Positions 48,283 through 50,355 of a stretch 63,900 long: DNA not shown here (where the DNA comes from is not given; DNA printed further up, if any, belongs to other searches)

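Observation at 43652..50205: One-strand accessory cluster joining a PQQ dehydrogenase, a hydroquinone-type two-subunit dioxygenase, an ALDH, a sulfotransferase and a TauE/SafE exporter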

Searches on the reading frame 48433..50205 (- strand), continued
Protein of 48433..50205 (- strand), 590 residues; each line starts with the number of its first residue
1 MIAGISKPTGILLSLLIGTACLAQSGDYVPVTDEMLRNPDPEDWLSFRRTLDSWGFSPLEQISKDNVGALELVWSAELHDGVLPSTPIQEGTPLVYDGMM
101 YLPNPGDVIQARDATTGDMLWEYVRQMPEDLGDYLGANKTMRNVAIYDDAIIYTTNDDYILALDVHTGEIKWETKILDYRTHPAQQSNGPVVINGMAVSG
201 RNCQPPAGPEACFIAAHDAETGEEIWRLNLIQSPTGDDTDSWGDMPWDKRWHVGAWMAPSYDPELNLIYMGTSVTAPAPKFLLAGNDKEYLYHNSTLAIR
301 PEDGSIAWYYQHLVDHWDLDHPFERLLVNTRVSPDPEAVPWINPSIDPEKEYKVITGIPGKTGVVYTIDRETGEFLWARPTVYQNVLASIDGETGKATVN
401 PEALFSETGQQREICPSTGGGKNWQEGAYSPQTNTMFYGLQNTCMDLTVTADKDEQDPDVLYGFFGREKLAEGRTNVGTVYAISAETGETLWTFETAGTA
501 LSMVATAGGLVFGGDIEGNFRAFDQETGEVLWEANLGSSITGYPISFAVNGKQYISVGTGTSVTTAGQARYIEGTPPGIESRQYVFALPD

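Call 47: find_homologous_proteins(query=window:48433-50205:-)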
Query window:48433-50205:- (590 aa): 7006 proteins with E <= 0.001 among 8000 candidates; the best 120 are listed.
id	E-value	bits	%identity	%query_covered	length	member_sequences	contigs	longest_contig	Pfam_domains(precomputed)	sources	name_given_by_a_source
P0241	0.0e+0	1194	86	98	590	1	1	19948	PF01011.29,PF13360.14,PF13570.14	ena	-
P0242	0.0e+0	1186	85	98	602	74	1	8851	PF01011.29,PF13360.14,PF13570.14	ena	-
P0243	0.0e+0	1182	84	100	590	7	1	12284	PF01011.29,PF13360.14,PF13570.14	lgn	-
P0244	0.0e+0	1153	81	100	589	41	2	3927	PF01011.29,PF13360.14,PF13570.14,PF25293.2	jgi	-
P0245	0.0e+0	1152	83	98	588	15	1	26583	PF01011.29,PF13360.14,PF13570.14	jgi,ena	-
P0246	0.0e+0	1151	82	98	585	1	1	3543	PF01011.29,PF13360.14,PF13570.14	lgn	-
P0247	0.0e+0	1145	82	98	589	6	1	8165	PF01011.29,PF13360.14,PF13570.14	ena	-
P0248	0.0e+0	1132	80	98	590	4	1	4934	PF01011.29,PF13360.14,PF13570.14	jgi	-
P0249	0.0e+0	1128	79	99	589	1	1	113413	PF01011.29,PF13360.14,PF13570.14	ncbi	-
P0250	0.0e+0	1125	81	97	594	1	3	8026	PF01011.29,PF13360.14,PF13570.14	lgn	-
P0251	0.0e+0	1120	78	99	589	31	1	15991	PF01011.29,PF13360.14,PF13570.14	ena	-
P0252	0.0e+0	1118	78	100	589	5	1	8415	PF01011.29,PF13360.14,PF13570.14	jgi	jgi:PQQ-dependent dehydrogenase (methanol/ethanol family)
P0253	0.0e+0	1094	78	98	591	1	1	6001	PF01011.29,PF13360.14,PF13570.14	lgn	-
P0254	0.0e+0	1083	79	98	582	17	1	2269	PF01011.29,PF13360.14,PF13570.14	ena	-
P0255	0.0e+0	1082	79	98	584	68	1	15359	PF01011.29,PF13360.14,PF13570.14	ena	-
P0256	3.3e-282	956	69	98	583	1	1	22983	PF01011.29,PF13360.14,PF13570.14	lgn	-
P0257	2.5e-275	933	68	98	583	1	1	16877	PF01011.29,PF13360.14,PF13570.14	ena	-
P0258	1.9e-273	927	68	98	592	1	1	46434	PF01011.29,PF13360.14,PF13570.14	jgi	jgi:alcohol dehydrogenase (cytochrome c)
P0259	1.3e-270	917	67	98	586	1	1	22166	PF01011.29,PF13360.14,PF13570.14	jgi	jgi:alcohol dehydrogenase (cytochrome c)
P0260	4.6e-270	916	66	98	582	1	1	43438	PF01011.29,PF13360.14,PF13570.14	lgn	-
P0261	4.7e-270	916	67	98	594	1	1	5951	PF01011.29,PF13360.14,PF13570.14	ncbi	ncbi:MAG: hypothetical protein RLZZ227_1468 [Pseudomonadota bacterium]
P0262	5.0e-270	916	67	98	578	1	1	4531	PF01011.29,PF13360.14,PF13570.14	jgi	jgi:alcohol dehydrogenase (cytochrome c)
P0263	8.7e-269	911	67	97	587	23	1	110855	PF01011.29,PF13360.14,PF13570.14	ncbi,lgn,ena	-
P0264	9.3e-269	911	67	98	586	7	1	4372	PF01011.29,PF13360.14,PF13570.14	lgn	-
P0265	1.2e-268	911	67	98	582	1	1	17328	PF01011.29,PF13360.14,PF13570.14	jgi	jgi:PQQ-dependent dehydrogenase (methanol/ethanol family)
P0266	4.7e-268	909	66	99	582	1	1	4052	PF01011.29,PF13360.14,PF13570.14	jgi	jgi:PQQ-dependent dehydrogenase (methanol/ethanol family)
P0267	6.7e-268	908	65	99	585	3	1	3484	PF01011.29,PF13360.14,PF13570.14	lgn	-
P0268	9.8e-268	908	67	96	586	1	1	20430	PF01011.29,PF13360.14,PF13570.14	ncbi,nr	ncbi:PQQ-binding-like beta-propeller repeat protein [Gammaproteobacteria bacterium]|nr:PQQ-binding-l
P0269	1.3e-267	908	67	97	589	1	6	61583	PF01011.29,PF13360.14,PF13570.14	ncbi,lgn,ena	-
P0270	2.0e-267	907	66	98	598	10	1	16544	PF01011.29,PF13360.14,PF13570.14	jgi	jgi:PQQ-dependent dehydrogenase (methanol/ethanol family)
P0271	6.1e-267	905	67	98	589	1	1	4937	PF01011.29,PF13360.14,PF13570.14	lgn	-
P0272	1.0e-266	905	65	100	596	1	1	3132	PF01011.29,PF13360.14,PF13570.14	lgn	-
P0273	7.4e-266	902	66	99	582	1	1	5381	PF01011.29,PF13360.14,PF13570.14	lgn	-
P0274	7.7e-266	902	65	97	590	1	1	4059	PF01011.29,PF13360.14,PF13570.14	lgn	-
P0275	1.1e-265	901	66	96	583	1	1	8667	PF01011.29,PF13360.14,PF13570.14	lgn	-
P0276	2.9e-264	896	67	98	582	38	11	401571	PF01011.29,PF13360.14,PF13570.14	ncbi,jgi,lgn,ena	jgi:alcohol dehydrogenase (cytochrome c)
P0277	5.7e-264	896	65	98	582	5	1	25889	PF01011.29,PF13360.14,PF13570.14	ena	-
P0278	5.8e-263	892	64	97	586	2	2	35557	PF01011.29,PF13360.14,PF13570.14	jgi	jgi:PQQ-dependent dehydrogenase (methanol/ethanol family)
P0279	6.9e-262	889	65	100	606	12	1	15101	PF01011.29,PF13360.14,PF13570.14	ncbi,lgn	ncbi:MAG TPA: PQQ-binding-like beta-propeller repeat protein [Pseudomonadales bacterium]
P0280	1.5e-261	887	65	97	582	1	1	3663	PF01011.29,PF13360.14,PF13570.14,PF25293.2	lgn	-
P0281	1.9e-260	884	67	95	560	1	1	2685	PF01011.29,PF13360.14,PF13570.14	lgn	-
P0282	3.1e-260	883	66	95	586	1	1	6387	PF01011.29,PF13360.14,PF13570.14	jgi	jgi:PQQ-dependent dehydrogenase (methanol/ethanol family)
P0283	5.2e-260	882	64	98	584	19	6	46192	PF01011.29,PF13360.14,PF13570.14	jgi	jgi:PQQ-dependent dehydrogenase (methanol/ethanol family)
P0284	1.5e-258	878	65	98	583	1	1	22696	PF01011.29,PF13360.14,PF13570.14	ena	-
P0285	2.2e-258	877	65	98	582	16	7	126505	PF01011.29,PF13360.14,PF13570.14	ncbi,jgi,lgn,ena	ncbi:MAG: pyrroloquinoline quinone-dependent dehydrogenase [Pseudohongiellaceae bacterium]|jgi:PQQ-d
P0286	6.6e-258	875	63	98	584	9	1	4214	PF01011.29,PF13360.14,PF13570.14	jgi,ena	jgi:alcohol dehydrogenase (cytochrome c)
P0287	8.7e-258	875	62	98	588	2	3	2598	PF01011.29,PF13360.14,PF13570.14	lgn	-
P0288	1.3e-257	875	64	98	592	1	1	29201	PF01011.29,PF13360.14,PF13570.14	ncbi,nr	ncbi:MAG: PQQ-binding-like beta-propeller repeat protein [Pseudomonadales bacterium]|nr:PQQ-binding-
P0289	1.8e-257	874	63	97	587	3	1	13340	PF01011.29,PF13360.14,PF13570.14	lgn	-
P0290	6.9e-257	872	63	97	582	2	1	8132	PF01011.29,PF13360.14,PF13570.14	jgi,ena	-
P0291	1.8e-256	871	63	99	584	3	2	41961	PF01011.29,PF13360.14,PF13570.14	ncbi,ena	-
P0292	8.7e-253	859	63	99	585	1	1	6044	PF01011.29,PF13360.14,PF13570.14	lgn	-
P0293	7.1e-248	842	63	98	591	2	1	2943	PF01011.29,PF13360.14,PF13570.14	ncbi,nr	ncbi:MAG: methanol dehydrogenase large subunit protein [Gammaproteobacteria bacterium]|nr:methanol d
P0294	7.1e-247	839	61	98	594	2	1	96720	PF01011.29,PF13360.14,PF13570.14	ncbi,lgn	-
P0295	4.3e-245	833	64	96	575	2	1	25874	PF01011.29,PF13360.14,PF13570.14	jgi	jgi:alcohol dehydrogenase (cytochrome c)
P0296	6.3e-245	833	62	96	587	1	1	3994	PF01011.29,PF13360.14,PF13570.14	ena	-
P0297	3.2e-244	830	62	99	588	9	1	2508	PF01011.29,PF13360.14,PF13570.14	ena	-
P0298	8.6e-242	822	61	99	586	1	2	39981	PF01011.29,PF13360.14,PF13570.14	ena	-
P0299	1.9e-240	818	61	99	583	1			PF01011.29,PF13360.14,PF13570.14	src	-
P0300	2.8e-240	817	62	95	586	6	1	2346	PF01011.29,PF13360.14,PF13570.14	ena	-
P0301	4.8e-239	813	61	99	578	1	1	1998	PF01011.29,PF13360.14,PF13570.14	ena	-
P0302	1.3e-237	808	60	99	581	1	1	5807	PF01011.29,PF13360.14,PF13570.14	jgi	-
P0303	3.4e-237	807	60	98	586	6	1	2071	PF01011.29,PF13360.14,PF13570.14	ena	-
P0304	1.0e-236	805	60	95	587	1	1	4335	PF01011.29,PF13360.14,PF13570.14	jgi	jgi:alcohol dehydrogenase (cytochrome c)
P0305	1.6e-236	805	59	96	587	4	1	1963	PF01011.29,PF07774.20,PF13360.14,PF13570.14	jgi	jgi:PQQ-dependent dehydrogenase (methanol/ethanol family)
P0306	2.7e-236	804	59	100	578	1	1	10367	PF01011.29,PF13360.14,PF13570.14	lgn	-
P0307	1.2e-235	802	60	95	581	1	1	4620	PF01011.29,PF13360.14,PF13570.14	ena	-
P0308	1.3e-235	802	60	99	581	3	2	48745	PF01011.29,PF13360.14,PF13570.14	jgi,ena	-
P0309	1.4e-235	802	60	97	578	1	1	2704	PF01011.29,PF13360.14,PF13570.14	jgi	-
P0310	2.2e-235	801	60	98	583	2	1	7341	PF01011.29,PF13360.14,PF13570.14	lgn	-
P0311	9.8e-235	799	59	99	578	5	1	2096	PF01011.29,PF13360.14,PF13570.14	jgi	jgi:alcohol dehydrogenase (cytochrome c)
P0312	9.9e-235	799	60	97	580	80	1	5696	PF01011.29,PF13360.14,PF13570.14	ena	-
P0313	2.2e-234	798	70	82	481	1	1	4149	PF01011.29,PF13360.14,PF13570.14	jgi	jgi:alcohol dehydrogenase (cytochrome c)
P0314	2.5e-234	798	61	95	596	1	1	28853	PF01011.29,PF13360.14,PF13570.14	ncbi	-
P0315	2.7e-234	798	60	95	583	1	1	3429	PF01011.29,PF13360.14,PF13570.14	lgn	-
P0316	3.2e-234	797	60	95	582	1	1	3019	PF01011.29,PF13360.14,PF13570.14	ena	-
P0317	4.0e-234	797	60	96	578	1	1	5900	PF01011.29,PF13360.14,PF13570.14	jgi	jgi:alcohol dehydrogenase (cytochrome c)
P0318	5.2e-234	797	59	99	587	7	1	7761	PF01011.29,PF13360.14,PF13570.14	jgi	jgi:alcohol dehydrogenase (cytochrome c)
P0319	9.9e-234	796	59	98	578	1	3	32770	PF01011.29,PF13360.14,PF13570.14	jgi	jgi:alcohol dehydrogenase (cytochrome c)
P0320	1.1e-233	796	60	95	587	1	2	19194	PF01011.29,PF13360.14,PF13570.14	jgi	jgi:alcohol dehydrogenase (cytochrome c)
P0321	3.3e-233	794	58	98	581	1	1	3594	PF01011.29,PF13360.14,PF13570.14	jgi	-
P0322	3.6e-233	794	60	95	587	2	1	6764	PF01011.29,PF13360.14,PF13570.14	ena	-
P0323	3.7e-233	794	60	95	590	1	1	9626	PF01011.29,PF13360.14,PF13570.14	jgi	jgi:alcohol dehydrogenase (cytochrome c)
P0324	3.9e-233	794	59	97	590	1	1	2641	PF01011.29,PF13360.14,PF13570.14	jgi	-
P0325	4.2e-233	794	60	95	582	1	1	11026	PF01011.29,PF13360.14,PF13570.14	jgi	jgi:alcohol dehydrogenase (cytochrome c)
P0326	4.9e-233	793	58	98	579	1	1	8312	PF01011.29,PF13360.14,PF13570.14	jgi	jgi:PQQ-dependent dehydrogenase (methanol/ethanol family)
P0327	5.4e-233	793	58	99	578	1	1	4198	PF01011.29,PF13360.14,PF13570.14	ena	-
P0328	7.1e-233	793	59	98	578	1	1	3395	PF01011.29,PF13360.14,PF13570.14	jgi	jgi:alcohol dehydrogenase (cytochrome c)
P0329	7.2e-233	793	59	97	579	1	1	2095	PF01011.29,PF13360.14,PF13570.14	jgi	jgi:alcohol dehydrogenase (cytochrome c)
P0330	7.9e-233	793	58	98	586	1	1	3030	PF01011.29,PF13360.14,PF13570.14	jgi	jgi:PQQ-dependent dehydrogenase (methanol/ethanol family)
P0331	9.1e-233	792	60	95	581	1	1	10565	PF01011.29,PF13360.14,PF13570.14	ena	-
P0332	1.0e-232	792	60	96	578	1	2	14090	PF01011.29,PF13360.14,PF13570.14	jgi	jgi:alcohol dehydrogenase (cytochrome c)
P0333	1.1e-232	792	59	98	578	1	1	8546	PF01011.29,PF13360.14,PF13570.14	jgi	-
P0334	1.2e-232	792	59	98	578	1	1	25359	PF01011.29,PF13360.14,PF13570.14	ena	-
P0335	1.2e-232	792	59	98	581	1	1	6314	PF01011.29,PF13360.14,PF13570.14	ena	-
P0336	1.4e-232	792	58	99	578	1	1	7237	PF01011.29,PF13360.14,PF13570.14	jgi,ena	-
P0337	1.7e-232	792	58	96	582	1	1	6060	PF01011.29,PF13360.14,PF13570.14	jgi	-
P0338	2.1e-232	791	58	96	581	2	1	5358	PF01011.29,PF13360.14,PF13570.14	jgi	jgi:alcohol dehydrogenase (cytochrome c)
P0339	2.1e-232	791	58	99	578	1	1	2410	PF01011.29,PF13360.14,PF13570.14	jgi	jgi:alcohol dehydrogenase (cytochrome c)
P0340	2.2e-232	791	58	99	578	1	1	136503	PF01011.29,PF13360.14,PF13570.14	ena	-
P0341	2.3e-232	791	60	96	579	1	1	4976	PF01011.29,PF13360.14,PF13570.14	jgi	jgi:PQQ-dependent dehydrogenase (methanol/ethanol family)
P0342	2.4e-232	791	59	98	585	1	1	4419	PF01011.29,PF13360.14,PF13570.14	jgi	jgi:alcohol dehydrogenase (cytochrome c)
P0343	2.8e-232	791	58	98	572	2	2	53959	PF01011.29,PF13360.14,PF13570.14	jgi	jgi:PQQ-dependent dehydrogenase (methanol/ethanol family)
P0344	3.2e-232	791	60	95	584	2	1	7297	PF01011.29,PF13360.14,PF13570.14,PF25293.2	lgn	-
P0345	3.3e-232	791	60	95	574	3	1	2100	PF01011.29,PF13360.14,PF13570.14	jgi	jgi:alcohol dehydrogenase (cytochrome c)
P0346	3.4e-232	791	60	95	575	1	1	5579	PF01011.29,PF13360.14,PF13570.14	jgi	jgi:alcohol dehydrogenase (cytochrome c)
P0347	3.9e-232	790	59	95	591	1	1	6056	PF01011.29,PF13360.14,PF13570.14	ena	-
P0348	4.1e-232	790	59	98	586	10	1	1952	PF01011.29,PF13360.14,PF13570.14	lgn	-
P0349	5.3e-232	790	58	98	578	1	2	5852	PF01011.29,PF13360.14,PF13570.14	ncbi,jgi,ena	-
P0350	5.9e-232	790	60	95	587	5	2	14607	PF01011.29,PF13360.14,PF13570.14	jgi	jgi:PQQ-dependent dehydrogenase (methanol/ethanol family)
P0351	6.2e-232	790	58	98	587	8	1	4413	PF01011.29,PF13360.14,PF13570.14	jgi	jgi:PQQ-dependent dehydrogenase (methanol/ethanol family)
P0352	6.9e-232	790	60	95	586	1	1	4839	PF01011.29,PF13360.14,PF13570.14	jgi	jgi:PQQ-dependent dehydrogenase (methanol/ethanol family)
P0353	7.4e-232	789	60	96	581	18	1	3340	PF01011.29,PF13360.14,PF13570.14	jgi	jgi:PQQ-dependent dehydrogenase (methanol/ethanol family)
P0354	7.4e-232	789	58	98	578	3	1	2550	PF01011.29,PF23727.2,PF07774.20,PF13360.14,PF13570.14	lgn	-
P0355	8.6e-232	789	60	98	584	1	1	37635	PF01011.29,PF13360.14,PF13570.14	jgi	jgi:alcohol dehydrogenase (cytochrome c)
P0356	8.7e-232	789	58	98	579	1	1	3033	PF01011.29,PF13360.14,PF13570.14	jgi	jgi:alcohol dehydrogenase (cytochrome c)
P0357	9.8e-232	789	60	96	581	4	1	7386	PF01011.29,PF13360.14,PF13570.14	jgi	jgi:PQQ-dependent dehydrogenase (methanol/ethanol family)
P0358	1.0e-231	789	58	97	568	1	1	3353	PF01011.29,PF13360.14,PF13570.14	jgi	jgi:alcohol dehydrogenase (cytochrome c)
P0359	1.5e-231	788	59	96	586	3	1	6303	PF01011.29,PF13360.14,PF13570.14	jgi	jgi:alcohol dehydrogenase (cytochrome c)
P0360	1.7e-231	788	60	95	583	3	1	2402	PF01011.29,PF13360.14,PF13570.14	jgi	jgi:PQQ-dependent dehydrogenase (methanol/ethanol family)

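Call 48: find_encoding_contigs(protein=P0340, flank=6000, max_places=1)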
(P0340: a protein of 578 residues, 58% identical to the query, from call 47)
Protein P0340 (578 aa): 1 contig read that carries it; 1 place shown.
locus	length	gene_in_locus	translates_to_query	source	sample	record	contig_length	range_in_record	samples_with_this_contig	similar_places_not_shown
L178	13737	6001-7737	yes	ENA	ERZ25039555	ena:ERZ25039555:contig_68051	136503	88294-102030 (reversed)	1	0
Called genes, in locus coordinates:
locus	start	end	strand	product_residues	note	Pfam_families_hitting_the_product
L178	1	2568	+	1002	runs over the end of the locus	-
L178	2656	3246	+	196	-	PF04909:Amidohydro_2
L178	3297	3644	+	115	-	PF00083:Sugar_tr (weak), PF07690:MFS_1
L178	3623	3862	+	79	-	PF07690:MFS_1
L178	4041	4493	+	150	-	PF07690:MFS_1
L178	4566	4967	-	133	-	PF01494:FAD_binding_3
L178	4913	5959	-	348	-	PF01494:FAD_binding_3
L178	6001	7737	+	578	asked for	PF01011:PQQ, PF13360:PQQ_2, PF13570:Beta-prop_ACSF4 (weak), PF13360:PQQ_2, PF01011:PQQ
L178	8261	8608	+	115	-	-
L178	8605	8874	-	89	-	-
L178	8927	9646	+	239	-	-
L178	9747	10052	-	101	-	-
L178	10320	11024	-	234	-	-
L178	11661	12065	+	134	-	PF05853:BKACE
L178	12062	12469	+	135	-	PF19649:DUF6152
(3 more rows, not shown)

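Call 49: find_encoding_contigs(protein=P0308, flank=6000, max_places=1)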
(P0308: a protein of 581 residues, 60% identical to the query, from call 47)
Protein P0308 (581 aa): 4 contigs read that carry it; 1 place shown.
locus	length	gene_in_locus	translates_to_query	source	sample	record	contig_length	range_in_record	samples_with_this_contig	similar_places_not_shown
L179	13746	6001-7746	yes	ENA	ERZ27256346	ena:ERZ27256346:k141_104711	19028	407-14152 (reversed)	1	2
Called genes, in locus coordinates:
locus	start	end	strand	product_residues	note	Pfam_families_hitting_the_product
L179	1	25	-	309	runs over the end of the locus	PF12740:PETase (weak)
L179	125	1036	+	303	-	PF07224:Chlorophyllase (weak), PF03403:PAF-AH_p_II (faint), PF12740:PETase (faint)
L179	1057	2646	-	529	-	PF07519:Tannase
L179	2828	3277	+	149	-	PF19649:DUF6152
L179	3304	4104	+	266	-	-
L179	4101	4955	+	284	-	-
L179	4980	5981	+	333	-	PF04199:Cyclase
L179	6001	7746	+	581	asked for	PF01011:PQQ, PF13360:PQQ_2, PF13570:Beta-prop_ACSF4 (weak), PF01011:PQQ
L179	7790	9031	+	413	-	PF07690:MFS_1, PF00083:Sugar_tr, PF07690:MFS_1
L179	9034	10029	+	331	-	PF08100:Dimerisation, PF25213:HVO_A0261_N (weak), PF17782:WHD_DprA (faint), PF25212:HVO_A0114 (faint), PF00891:Methyltransf_2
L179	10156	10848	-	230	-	PF01895:PhoU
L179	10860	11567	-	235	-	PF02690:Na_Pi_cotrans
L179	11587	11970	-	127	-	PF02690:Na_Pi_cotrans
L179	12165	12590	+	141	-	PF00135:COesterase (weak)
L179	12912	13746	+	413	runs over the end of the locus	?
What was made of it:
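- Homologues of this PQQ enzyme elsewhere sit near tannase, esterase and flavin-monooxygenase genes, a context of aromatic compounds (calls 48, 49).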

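Call 50: find_encoding_contigs(protein=P0355, flank=6000, max_places=1)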
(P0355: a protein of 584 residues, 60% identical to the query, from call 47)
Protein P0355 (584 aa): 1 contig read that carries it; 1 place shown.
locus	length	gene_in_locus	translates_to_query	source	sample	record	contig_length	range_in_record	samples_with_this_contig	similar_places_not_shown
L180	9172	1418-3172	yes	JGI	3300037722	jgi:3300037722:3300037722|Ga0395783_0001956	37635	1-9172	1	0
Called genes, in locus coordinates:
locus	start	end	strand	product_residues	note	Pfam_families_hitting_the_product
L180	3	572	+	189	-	?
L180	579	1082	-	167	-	PF07366:SnoaL, PF12680:SnoaL_2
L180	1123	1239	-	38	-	-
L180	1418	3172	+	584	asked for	PF01011:PQQ, PF13360:PQQ_2, PF13570:Beta-prop_ACSF4 (weak), PF01011:PQQ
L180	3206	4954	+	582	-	PF01011:PQQ, PF13360:PQQ_2, PF13570:Beta-prop_ACSF4 (weak), PF01011:PQQ, PF13360:PQQ_2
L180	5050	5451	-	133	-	PF01641:SelR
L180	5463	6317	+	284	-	PF00797:Acetyltransf_2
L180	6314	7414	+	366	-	PF25975:CzcB_C (faint), PF25989:YknX_C, PF25967:RND-MFP_C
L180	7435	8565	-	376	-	PF14907:NTP_transf_5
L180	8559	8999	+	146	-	PF13471:Transglut_core3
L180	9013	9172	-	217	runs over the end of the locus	PF13640:2OG-FeII_Oxy_3 (weak)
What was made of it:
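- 48433..50205 (-): Periplasmic PQQ-dependent dehydrogenase of the soluble sorbose/alcohol-dehydrogenase type, with an N-terminal Sec-type signal. It is probably a separate transcription unit. Homologues at 58-60% identity sit elsewhere (calls 48-50).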
